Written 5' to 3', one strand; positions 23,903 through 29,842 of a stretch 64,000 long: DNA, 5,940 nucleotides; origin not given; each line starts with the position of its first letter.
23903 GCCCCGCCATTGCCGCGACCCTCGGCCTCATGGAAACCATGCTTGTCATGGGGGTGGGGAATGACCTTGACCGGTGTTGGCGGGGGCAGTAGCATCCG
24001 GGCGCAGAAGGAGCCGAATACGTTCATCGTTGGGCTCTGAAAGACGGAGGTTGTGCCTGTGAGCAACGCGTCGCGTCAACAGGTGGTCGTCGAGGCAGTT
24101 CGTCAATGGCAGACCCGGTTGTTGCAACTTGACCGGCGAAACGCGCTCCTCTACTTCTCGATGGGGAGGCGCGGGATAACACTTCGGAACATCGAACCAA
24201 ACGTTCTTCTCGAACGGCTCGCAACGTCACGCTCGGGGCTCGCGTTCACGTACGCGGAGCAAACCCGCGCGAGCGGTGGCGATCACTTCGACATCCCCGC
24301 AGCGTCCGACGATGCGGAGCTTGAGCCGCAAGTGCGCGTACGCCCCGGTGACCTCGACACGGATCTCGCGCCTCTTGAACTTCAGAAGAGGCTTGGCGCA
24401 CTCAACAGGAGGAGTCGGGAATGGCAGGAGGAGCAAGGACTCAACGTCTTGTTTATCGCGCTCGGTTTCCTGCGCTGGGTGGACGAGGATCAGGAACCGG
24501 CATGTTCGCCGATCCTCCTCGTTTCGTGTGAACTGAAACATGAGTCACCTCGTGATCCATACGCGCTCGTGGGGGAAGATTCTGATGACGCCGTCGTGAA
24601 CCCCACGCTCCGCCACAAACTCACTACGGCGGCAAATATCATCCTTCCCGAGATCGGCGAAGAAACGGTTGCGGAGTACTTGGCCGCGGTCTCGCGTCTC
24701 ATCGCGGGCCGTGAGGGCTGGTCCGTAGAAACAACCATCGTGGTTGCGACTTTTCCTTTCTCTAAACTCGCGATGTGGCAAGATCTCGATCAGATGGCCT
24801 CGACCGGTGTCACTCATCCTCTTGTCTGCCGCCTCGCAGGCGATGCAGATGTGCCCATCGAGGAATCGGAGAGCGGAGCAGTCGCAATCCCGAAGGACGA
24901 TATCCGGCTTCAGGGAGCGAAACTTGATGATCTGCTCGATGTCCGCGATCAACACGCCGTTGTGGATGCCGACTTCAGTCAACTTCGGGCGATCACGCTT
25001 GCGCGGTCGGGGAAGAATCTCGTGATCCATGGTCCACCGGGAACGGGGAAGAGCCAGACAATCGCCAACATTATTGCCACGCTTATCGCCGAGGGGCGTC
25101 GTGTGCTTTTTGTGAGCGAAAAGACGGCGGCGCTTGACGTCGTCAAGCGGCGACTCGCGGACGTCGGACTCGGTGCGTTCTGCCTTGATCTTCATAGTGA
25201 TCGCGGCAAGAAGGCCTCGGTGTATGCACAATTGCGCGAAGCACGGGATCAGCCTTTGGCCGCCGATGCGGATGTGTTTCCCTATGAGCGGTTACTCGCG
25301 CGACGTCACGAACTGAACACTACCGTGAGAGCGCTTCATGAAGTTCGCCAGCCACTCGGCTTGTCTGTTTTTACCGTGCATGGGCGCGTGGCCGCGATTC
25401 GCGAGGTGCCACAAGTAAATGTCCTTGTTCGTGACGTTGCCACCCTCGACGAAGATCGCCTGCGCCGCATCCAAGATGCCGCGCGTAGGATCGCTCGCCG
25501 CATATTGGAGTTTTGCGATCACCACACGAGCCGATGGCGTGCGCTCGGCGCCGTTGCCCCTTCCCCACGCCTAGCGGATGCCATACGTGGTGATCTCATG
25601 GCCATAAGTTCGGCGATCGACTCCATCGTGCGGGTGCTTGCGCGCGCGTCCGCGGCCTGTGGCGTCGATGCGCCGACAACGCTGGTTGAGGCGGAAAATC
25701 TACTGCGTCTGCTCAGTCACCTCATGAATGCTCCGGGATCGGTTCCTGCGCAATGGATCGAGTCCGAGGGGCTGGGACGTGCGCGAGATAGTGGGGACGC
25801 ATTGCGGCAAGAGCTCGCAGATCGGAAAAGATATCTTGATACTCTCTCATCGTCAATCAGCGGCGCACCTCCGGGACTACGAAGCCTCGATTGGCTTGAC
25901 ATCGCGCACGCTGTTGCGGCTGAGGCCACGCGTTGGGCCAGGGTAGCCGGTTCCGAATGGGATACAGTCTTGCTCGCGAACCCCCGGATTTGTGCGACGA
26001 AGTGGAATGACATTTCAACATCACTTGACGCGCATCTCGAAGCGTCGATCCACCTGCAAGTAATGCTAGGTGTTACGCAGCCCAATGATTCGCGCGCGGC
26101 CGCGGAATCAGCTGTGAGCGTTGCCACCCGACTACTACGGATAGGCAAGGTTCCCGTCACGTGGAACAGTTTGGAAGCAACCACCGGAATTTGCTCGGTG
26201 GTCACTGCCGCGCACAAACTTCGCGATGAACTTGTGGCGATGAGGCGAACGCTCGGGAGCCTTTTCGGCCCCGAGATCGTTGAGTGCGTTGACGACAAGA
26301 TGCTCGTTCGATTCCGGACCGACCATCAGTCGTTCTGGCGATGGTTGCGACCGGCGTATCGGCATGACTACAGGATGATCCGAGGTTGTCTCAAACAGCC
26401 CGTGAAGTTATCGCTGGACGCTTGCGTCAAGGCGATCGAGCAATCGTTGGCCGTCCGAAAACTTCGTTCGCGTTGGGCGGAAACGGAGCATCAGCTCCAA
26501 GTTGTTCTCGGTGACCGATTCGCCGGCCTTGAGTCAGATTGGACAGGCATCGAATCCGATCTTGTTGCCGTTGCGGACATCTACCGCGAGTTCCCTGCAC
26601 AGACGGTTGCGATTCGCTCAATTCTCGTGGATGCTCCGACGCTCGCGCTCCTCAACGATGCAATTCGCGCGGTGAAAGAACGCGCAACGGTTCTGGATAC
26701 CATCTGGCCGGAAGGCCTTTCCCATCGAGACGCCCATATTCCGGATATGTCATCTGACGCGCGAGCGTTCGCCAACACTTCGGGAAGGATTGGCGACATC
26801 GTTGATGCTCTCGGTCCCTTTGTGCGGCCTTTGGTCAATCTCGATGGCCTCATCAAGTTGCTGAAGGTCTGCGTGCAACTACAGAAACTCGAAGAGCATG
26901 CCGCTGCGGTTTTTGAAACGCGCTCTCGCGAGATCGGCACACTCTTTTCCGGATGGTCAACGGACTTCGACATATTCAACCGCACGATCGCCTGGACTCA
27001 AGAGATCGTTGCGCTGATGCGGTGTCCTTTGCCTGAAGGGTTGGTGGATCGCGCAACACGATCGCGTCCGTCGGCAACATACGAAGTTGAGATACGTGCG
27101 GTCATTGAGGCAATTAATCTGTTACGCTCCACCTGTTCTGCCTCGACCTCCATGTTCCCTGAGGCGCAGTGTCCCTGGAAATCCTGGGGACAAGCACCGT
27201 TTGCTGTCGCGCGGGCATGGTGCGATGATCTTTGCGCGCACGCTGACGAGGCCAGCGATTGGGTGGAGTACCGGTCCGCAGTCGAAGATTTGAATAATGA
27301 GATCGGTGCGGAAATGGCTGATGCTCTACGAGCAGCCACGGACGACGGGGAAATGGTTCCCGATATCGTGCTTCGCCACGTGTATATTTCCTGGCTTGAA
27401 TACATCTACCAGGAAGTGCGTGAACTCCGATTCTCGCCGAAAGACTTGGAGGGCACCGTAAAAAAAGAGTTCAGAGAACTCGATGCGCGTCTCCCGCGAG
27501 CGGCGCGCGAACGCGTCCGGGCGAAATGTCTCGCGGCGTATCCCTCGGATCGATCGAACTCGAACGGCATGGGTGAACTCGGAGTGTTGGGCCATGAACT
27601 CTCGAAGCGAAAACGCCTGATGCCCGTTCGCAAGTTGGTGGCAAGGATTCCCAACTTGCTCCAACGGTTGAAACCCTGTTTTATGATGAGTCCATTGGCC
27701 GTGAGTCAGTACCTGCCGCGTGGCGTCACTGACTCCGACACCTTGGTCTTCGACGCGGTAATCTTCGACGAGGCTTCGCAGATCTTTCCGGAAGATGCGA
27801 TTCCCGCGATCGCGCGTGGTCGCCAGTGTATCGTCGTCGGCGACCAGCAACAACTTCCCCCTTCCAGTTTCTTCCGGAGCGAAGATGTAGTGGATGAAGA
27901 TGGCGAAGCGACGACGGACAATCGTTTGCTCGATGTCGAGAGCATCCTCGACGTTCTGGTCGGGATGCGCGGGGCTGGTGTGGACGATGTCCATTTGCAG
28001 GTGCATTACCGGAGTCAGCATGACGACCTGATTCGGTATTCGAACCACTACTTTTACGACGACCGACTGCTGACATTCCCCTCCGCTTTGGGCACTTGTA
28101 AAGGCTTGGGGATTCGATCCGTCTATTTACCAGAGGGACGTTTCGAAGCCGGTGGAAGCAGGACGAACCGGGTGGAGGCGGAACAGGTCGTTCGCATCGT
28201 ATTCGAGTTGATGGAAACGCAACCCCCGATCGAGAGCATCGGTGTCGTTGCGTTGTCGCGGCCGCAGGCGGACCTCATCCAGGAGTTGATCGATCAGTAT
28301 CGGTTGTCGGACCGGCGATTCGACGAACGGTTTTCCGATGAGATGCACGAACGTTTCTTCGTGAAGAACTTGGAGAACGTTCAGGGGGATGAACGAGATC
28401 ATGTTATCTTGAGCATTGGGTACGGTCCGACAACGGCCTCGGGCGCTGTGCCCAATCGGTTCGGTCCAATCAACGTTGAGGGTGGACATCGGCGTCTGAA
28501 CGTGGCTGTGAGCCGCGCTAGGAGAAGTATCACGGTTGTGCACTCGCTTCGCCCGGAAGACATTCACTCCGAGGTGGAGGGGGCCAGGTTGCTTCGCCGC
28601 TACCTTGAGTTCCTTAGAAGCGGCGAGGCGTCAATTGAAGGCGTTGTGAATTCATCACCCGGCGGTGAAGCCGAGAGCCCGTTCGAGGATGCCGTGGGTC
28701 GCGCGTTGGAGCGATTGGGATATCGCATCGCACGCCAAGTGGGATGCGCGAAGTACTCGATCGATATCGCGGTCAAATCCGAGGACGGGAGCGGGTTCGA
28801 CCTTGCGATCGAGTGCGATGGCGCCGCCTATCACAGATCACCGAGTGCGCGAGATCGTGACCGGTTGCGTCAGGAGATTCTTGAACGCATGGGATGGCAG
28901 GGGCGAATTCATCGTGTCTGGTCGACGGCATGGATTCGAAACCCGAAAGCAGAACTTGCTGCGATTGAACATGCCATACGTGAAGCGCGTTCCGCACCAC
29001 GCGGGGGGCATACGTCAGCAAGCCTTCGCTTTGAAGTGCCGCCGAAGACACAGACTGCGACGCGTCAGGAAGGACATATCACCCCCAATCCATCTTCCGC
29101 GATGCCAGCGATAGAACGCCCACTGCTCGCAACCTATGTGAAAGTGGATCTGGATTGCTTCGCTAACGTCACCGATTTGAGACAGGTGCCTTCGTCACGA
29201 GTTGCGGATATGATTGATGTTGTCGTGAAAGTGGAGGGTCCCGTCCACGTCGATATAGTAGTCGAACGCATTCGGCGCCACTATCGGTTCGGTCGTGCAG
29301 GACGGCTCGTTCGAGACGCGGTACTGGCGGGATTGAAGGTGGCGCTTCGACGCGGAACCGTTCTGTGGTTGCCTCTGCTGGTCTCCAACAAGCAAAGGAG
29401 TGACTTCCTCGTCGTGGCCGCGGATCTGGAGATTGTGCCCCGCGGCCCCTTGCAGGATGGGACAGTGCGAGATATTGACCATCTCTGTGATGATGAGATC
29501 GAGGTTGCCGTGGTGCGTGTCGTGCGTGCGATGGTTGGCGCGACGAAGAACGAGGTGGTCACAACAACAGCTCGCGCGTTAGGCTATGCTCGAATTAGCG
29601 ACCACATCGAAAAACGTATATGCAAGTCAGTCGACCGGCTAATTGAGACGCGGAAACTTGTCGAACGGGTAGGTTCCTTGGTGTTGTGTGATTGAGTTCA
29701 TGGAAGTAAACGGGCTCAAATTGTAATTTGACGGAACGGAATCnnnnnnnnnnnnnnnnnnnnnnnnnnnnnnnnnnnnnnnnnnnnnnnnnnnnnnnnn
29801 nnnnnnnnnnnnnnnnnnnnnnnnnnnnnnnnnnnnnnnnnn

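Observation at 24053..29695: Low-GC 1880-aa DUF4011 / Upf1-like helicase / Vsr-like nuclease / DUF3320 protein: a single-gene Hhe-like defence candidate inside a toxin island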

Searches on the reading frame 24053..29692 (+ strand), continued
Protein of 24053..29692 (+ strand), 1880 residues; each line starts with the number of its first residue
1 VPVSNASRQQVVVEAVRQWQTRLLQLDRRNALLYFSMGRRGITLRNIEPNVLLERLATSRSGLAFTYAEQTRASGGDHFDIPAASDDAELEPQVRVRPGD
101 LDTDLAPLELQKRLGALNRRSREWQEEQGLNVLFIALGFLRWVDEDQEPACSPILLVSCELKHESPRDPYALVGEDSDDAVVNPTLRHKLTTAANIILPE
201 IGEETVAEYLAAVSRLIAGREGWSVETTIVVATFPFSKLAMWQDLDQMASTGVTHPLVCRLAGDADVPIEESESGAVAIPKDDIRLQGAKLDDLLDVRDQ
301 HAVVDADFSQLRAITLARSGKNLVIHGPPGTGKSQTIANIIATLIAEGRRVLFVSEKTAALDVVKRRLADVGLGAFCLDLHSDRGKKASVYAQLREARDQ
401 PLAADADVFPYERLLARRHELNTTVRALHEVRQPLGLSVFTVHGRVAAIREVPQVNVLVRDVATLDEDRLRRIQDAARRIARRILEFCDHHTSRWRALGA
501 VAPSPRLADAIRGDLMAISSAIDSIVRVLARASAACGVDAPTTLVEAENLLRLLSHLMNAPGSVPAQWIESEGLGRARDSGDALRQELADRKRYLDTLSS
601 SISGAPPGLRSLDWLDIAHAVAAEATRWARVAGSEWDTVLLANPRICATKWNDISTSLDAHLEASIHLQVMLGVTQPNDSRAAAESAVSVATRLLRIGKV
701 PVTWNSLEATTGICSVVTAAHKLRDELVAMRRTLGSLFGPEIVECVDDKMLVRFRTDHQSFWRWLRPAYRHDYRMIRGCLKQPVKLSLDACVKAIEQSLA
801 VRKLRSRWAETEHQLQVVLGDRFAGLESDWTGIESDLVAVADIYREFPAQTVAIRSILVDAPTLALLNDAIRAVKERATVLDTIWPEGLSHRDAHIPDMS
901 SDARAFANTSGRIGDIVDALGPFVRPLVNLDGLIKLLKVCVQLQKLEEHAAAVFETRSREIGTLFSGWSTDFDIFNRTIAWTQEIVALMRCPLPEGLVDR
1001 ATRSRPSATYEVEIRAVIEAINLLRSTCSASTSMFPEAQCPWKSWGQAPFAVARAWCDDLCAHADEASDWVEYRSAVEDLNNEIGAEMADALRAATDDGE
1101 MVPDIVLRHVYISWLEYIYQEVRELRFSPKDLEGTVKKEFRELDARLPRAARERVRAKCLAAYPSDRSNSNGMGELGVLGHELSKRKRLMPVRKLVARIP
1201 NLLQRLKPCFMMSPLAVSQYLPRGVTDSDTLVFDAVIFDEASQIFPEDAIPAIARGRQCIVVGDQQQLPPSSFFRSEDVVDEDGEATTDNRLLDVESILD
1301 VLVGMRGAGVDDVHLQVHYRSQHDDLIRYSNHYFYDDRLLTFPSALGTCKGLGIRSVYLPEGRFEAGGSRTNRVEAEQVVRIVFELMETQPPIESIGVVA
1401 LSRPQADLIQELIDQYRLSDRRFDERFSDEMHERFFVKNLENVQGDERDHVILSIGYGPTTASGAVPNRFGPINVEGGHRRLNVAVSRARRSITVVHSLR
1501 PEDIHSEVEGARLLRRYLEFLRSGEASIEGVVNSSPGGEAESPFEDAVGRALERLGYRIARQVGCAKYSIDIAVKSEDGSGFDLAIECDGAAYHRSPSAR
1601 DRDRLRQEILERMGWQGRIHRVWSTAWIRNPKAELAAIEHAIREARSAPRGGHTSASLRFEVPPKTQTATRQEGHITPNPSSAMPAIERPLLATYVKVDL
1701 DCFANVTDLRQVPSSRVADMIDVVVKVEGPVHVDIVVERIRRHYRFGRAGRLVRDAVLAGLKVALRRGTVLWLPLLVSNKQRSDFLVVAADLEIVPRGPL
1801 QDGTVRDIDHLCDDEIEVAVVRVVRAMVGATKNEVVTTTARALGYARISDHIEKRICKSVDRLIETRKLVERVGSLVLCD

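Call 88: find_related_loci(query=A1, collection=viral_contigs, flank=8000)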
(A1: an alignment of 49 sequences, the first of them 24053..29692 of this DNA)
Query A1 (1880 aa) in viral_contigs; peptide patterns used: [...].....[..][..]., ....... (x = any residue, [..] = any of these).
94 stretches matched a pattern; 20 encode a relative of the query (tblastn E <= 1e-3); 20 distinct loci.
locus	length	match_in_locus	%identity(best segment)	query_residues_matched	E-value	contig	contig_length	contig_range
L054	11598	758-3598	32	888-1866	2e-132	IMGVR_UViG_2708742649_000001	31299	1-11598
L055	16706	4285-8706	33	83-1863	6e-114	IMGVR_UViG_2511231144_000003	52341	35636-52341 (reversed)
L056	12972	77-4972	31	105-1740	4e-112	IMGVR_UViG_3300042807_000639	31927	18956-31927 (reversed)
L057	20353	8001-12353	30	101-1862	2e-109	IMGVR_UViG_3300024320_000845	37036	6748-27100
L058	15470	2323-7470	38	18-1757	4e-106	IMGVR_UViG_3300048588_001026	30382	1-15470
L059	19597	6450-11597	36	18-1757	2e-105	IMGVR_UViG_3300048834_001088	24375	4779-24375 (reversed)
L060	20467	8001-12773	33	18-1856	1e-104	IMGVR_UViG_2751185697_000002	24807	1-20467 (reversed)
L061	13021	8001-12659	33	18-1816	2e-103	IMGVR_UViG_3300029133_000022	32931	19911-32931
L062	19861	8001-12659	33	18-1816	6e-103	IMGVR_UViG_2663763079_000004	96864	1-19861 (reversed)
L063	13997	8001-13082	40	9-1648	4e-97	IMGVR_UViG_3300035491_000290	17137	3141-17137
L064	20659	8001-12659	33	18-1816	3e-103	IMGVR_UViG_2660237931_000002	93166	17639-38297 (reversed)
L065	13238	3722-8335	37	107-1663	3e-94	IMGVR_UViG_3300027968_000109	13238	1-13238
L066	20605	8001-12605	28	18-1870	9e-95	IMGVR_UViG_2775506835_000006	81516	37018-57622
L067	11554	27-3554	32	409-1879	2e-123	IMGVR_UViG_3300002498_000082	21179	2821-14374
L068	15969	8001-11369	32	299-1634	1e-52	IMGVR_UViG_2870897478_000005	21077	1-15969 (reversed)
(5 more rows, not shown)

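Call 99: search_protein_families(library=padloc, proteins=[L047:6891-12779:+, L048:7929-13556:+, L049:5353-11085:+, P0028, P0050], max_evalue=1e-50)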
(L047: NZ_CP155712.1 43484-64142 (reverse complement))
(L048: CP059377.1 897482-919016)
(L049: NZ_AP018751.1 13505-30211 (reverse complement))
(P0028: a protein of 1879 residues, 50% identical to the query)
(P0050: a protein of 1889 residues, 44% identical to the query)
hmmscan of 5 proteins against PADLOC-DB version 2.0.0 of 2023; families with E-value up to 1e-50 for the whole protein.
L047:6891-12779:+ (1963 aa): 2 families
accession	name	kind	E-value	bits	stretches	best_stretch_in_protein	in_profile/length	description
PDLC05009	PDC-S37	-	0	1182.8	1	368-1961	9-1531/1550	-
PDLC02194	Hhe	-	1.3e-180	600.8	1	1128-1705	1198-1776/1911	-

L048:7929-13556:+ (1876 aa): 2 families
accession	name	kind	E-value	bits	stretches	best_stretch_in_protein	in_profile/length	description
PDLC05009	PDC-S37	-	0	1798.5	2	931-1866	618-1545/1550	-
PDLC02194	Hhe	-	3.9e-231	768.4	2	1045-1652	1181-1785/1911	-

L049:5353-11085:+ (1911 aa): 2 families
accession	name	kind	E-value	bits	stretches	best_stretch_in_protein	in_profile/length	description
PDLC02194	Hhe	-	0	4299.1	1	1-1911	1-1911/1911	-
PDLC05009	PDC-S37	-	0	1266.6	2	1024-1872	596-1421/1550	-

P0028 (1879 aa): 2 families
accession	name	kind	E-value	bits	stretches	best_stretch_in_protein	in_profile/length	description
PDLC05009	PDC-S37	-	0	1207.9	2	924-1871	638-1540/1550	-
PDLC02194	Hhe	-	1.4e-155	517.8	1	1138-1646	1296-1782/1911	-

P0050 (1889 aa): 2 families
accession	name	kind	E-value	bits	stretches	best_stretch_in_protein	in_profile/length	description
PDLC05009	PDC-S37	-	0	1327.2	2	957-1876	649-1544/1550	-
PDLC02194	Hhe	-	4.3e-160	532.8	1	1136-1661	1270-1788/1911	-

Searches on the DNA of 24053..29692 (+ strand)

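Call 94: search_dna_similar(query=L047:6891-12782:+, collection=ecoli_genomes, mode=near, max_rows=8)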
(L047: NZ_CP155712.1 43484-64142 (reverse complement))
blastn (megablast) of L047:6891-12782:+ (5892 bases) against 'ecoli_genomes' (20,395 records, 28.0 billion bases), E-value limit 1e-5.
No match.

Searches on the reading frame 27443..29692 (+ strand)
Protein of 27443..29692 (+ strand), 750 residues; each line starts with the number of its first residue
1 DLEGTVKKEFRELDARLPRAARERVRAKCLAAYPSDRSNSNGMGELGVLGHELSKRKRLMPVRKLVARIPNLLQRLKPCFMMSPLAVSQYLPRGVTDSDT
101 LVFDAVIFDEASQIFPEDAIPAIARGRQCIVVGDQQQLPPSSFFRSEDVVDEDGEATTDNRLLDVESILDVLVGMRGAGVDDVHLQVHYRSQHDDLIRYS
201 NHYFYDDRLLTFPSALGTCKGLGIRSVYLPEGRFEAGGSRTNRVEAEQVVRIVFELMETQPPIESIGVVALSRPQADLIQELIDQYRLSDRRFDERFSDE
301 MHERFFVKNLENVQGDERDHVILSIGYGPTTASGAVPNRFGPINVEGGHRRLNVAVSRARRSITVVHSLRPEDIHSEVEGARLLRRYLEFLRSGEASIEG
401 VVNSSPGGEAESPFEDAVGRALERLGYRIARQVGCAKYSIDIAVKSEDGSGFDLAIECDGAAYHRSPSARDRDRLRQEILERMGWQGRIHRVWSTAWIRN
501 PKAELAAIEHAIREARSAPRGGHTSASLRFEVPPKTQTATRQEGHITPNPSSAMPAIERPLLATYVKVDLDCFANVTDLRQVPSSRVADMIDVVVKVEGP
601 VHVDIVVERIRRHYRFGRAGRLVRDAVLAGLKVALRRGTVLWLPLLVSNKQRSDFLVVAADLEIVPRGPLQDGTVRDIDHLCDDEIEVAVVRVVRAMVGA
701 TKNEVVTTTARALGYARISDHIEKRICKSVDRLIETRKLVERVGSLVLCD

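Call 82: predict_structure(alignment_id=A3)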
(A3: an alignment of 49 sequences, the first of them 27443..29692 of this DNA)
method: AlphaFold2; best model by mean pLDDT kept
length: 750 residues; sequences in the alignment: 49
mean_pLDDT: 77.4   pTM: 0.40
mean pLDDT of the five models: 77.4, 75.9, 75.0, 71.3, 69.1
residues with pLDDT >= 90: 322; 70-90: 194; 50-70: 127; < 50: 107
segments of 3 or more residues with pLDDT < 50: 135-159, 184-217, 398-405, 522-557
pLDDT, mean of each block of 10 residues (from residue 1): 64 70 63 56 71 74 71 61 57 57 68 73 74 49 42 46 66 64 42 32 35 45 84 92 98 95 93 97 96 91 92 83 95 91 84 78 92 91 85 59 56 91 95 75 90 91 68 76 83 92 96 87 37 33 34 50 95 85 96 96 97 90 95 97 82 89 89 95 97 95 97 95 98 97 92
secondary structure, 60 per line:
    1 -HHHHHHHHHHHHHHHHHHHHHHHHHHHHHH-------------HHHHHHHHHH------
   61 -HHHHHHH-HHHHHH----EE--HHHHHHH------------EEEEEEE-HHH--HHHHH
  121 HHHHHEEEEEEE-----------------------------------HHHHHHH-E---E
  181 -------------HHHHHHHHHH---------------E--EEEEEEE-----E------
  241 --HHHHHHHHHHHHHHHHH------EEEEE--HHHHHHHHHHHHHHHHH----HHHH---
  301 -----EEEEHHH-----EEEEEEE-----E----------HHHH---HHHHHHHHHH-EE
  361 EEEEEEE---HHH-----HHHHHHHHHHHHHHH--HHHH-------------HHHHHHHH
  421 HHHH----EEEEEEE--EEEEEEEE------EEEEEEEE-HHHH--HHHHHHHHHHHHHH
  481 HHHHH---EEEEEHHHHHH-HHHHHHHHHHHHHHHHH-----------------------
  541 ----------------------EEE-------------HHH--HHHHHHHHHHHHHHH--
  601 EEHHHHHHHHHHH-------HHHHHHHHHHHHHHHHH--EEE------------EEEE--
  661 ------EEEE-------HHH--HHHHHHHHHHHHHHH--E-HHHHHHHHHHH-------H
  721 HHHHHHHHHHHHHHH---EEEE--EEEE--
elements in order (helices of 4 or more, strands of 3 or more residues): H2-31 H45-54 H62-68 H70-75 H84-90 E103-109 H116-125 E126-132 H168-174 H194-203 E222-228 H243-259 E266-270 H273-289 H294-297 E306-309 E318-324 H341-344 H348-357 E359-367 H379-393 H396-399 H413-424 E429-435 E438-445 E452-459 H461-464 H467-485 E489-493 H494-499 H501-517 E563-565 H584-598 H603-613 H621-637 E640-642 E655-658 E667-670 H683-697 H702-712 H720-735 E739-742 E745-748

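Call 106: fold_search(model_id=the predicted structure, library=pdb)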
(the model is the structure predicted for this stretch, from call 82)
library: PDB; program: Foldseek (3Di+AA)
matches with E <= 10: 1238; with E <= 0.001: 54
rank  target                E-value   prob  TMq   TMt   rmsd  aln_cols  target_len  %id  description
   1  4b3g_B                1.6e-09  1.00  0.18  0.22  13.1       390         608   20  crystal structure of Ighmbp2 helicase in complex with RNA (released 2012-09-26)
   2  4b3g_A                7.6e-09  1.00  0.16  0.19  13.5       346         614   22  crystal structure of Ighmbp2 helicase in complex with RNA (released 2012-09-26)
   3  5mqf_U                2.4e-08  1.00  0.17  0.11  13.4       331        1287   17  Cryo-EM structure of a human spliceosome activated for step 2 of splicing (C* complex) (released 2017-03-22)
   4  8rd3_A                2.8e-08  1.00  0.17  0.20  13.1       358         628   20  Crystal structure of Saccharomyces cerevisiae Nmd4 protein bound to Upf1 helicase domain (released 2024-08-14)
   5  2xzo_A                8.3e-08  1.00  0.18  0.21  14.0       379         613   20  Upf1 helicase - RNA complex (released 2011-03-30)
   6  6ej5                  1.1e-07  1.00  0.18  0.22  12.1       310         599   22  A conserved structural element in the RNA helicase UPF1 regulates its catalytic activity in an isoform-specific manner (released 2018-01-24)
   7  2wjv_A                1.2e-07  1.00  0.18  0.18  12.6       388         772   18  Crystal structure of the complex between human nonsense mediated decay factors UPF1 and UPF2 (released 2009-07-07)
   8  2gjk                  1.3e-07  1.00  0.18  0.21  14.1       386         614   18  Structural and functional insights into the human Upf1 helicase core (released 2007-01-09)
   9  8ram_O                1.7e-07  1.00  0.18  0.20  12.0       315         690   20  Structure of Sen1 bound RNA Polymerase II pre-termination complex (released 2024-10-30)
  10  2xzl_A                2.1e-07  1.00  0.19  0.19  12.8       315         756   22  Upf1-RNA complex (released 2011-03-30)
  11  9l5t_Y                2.2e-07  1.00  0.19  0.12  15.2       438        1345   19  Cryo-EM structure of the thermophile spliceosome (state B*Q2) (released 2025-03-12)
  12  5ean_A                2.5e-07  1.00  0.19  0.14  12.6       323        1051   20  Crystal structure of Dna2 in complex with a 5' overhang DNA (released 2015-11-18)
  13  8ftm_A                2.8e-07  1.00  0.16  0.17  11.7       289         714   23  Setx-ssRNA-ADP-SO4 complex (released 2023-10-25)
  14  8ftm_B                2.8e-07  1.00  0.16  0.16  11.9       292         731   20  Setx-ssRNA-ADP-SO4 complex (released 2023-10-25)
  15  7a5p_U                2.9e-07  1.00  0.17  0.11  15.7       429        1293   15  Human C Complex Spliceosome - Medium-resolution PERIPHERY (released 2020-10-14)
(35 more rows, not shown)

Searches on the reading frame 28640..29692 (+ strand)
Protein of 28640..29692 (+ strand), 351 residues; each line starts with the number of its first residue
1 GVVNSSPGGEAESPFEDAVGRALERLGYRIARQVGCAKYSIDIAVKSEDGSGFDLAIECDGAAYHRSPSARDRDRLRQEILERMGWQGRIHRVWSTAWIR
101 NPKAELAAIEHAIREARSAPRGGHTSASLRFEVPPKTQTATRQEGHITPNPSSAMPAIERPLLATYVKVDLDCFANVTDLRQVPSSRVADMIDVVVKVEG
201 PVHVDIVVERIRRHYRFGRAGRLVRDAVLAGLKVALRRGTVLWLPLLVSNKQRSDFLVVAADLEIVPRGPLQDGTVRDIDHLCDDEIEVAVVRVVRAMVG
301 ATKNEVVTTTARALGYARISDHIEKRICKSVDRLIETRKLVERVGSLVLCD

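Call 108: search_solved_structures(query=window:28640-29692:+, max_evalue=1)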
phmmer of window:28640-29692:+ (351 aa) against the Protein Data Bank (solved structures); distinct sequences matched with E-value up to 1: 0.
